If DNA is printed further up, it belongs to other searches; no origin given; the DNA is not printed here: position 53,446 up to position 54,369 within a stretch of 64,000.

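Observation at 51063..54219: m5C methyltransferase translationally coupled to a DUF262 (DGQQR) gene and a HEPN (Rx4H) gene: candidate uncharacterised defence module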

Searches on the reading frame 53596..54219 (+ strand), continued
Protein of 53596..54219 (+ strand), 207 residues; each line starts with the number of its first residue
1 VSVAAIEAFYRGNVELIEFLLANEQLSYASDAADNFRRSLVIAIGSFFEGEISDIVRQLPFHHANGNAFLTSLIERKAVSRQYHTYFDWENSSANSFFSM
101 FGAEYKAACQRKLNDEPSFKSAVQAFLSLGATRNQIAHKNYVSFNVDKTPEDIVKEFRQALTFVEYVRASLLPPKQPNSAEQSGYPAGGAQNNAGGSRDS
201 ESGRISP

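Call 89: fold_search(model_id=the predicted structure, library=pdb)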
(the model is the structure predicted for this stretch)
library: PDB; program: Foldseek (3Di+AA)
matches with E <= 10: 99; with E <= 0.001: 0
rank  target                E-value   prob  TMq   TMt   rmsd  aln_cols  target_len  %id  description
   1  2q00_B                1.6e+00  0.16  0.20  0.30   9.8       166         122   13  Crystal structure of the P95883_SULSO protein from Sulfolobus solfataricus. NESG target SsR10. (released 2007-05-29)
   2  3zcj_D                2.2e+00  0.12  0.22  0.23  14.8       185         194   11  Crystal structure of Helicobacter pylori T4SS protein CagL in a tetragonal crystal form with a helical RGD-motif (6 Mo (released 2013-10-09)
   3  2r80_A                2.4e+00  0.06  0.15  0.21  13.4       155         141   14  Pigeon Hemoglobin (OXY form) (released 2008-09-30)
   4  1r0d_B                2.6e+00  0.10  0.20  0.22  17.6       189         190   14  HIP1R THATCH DOMAIN CORE (released 2004-07-06)
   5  1few                  2.7e+00  0.13  0.27  0.30  18.1       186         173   12  CRYSTAL STRUCTURE OF SMAC/DIABLO (released 2000-09-13)
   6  6tug_H                2.7e+00  0.08  0.25  0.14  18.3       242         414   15  Enterococcus italicus Csm6 bound to cyclic hexa-2'-fluoro-hexa-dAMP (released 2020-02-26)
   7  4cgk_B                2.8e+00  0.05  0.17  0.11  30.3       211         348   14  Crystal structure of the essential protein PcsB from Streptococcus pneumoniae (released 2014-05-21)
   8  3zcj_B                3.0e+00  0.05  0.18  0.18  18.2       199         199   14  Crystal structure of Helicobacter pylori T4SS protein CagL in a tetragonal crystal form with a helical RGD-motif (6 Mo (released 2013-10-09)
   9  5cwf_A                3.4e+00  0.08  0.20  0.22  18.3       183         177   12  Crystal structure of de novo designed helical repeat protein DHR8 (released 2015-12-16)
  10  6tug_A                3.4e+00  0.08  0.24  0.14  17.3       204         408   15  Enterococcus italicus Csm6 bound to cyclic hexa-2'-fluoro-hexa-dAMP (released 2020-02-26)
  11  4mu6                  3.4e+00  0.04  0.15  0.12  27.0       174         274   12  Crystal Structure of the N-terminal domain of Effector Protein LegC3 from Legionella pneumophila (released 2013-12-11)
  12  8i7r_F4               3.6e+00  0.08  0.22  0.22  19.1       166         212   13  In situ structure of axonemal doublet microtubules in mouse sperm with 48-nm repeat (released 2023-10-11)
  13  8x61_D                3.6e+00  0.06  0.19  0.22  18.5       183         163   15  Cryo-EM structure of ATP-bound FtsE(E163Q)X (released 2024-05-08)
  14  6ivm_D                3.6e+00  0.06  0.20  0.17  22.4       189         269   12  Crystal structure of a membrane protein P143A (released 2019-11-06)
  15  6tug_F                4.4e+00  0.08  0.24  0.15  12.5       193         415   14  Enterococcus italicus Csm6 bound to cyclic hexa-2'-fluoro-hexa-dAMP (released 2020-02-26)
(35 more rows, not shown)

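Call 90: search_protein_representatives(alignment_id=A1)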
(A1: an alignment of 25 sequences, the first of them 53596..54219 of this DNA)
Query: 25 sequences, 187 profile positions. Proteins with E-value up to 0.001 (for the whole library): 850; up to 1e-10: 687; up to 1e-30: 356. The best 150 are listed.
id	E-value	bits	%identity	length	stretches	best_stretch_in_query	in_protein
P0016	3.3e-77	274.6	-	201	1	1-181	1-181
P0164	3.7e-61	222.3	-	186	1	2-178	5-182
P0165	6.4e-59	215.0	-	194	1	3-180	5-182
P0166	1.7e-58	213.7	-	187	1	2-180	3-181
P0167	4.4e-58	212.3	-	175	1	1-172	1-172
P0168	5.2e-58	212.0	-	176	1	5-173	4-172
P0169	7.7e-57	208.2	-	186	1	1-180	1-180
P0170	1.4e-56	207.4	-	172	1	1-173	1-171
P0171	2.2e-56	206.8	-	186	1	1-178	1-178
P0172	5.5e-56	205.4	-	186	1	1-181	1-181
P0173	1.4e-55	204.2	-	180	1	4-171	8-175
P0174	5.6e-55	202.2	-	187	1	4-179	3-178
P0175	5.4e-54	199.0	-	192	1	1-177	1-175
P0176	5.9e-54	198.8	-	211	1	4-176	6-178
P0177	6.9e-54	198.6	-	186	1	4-177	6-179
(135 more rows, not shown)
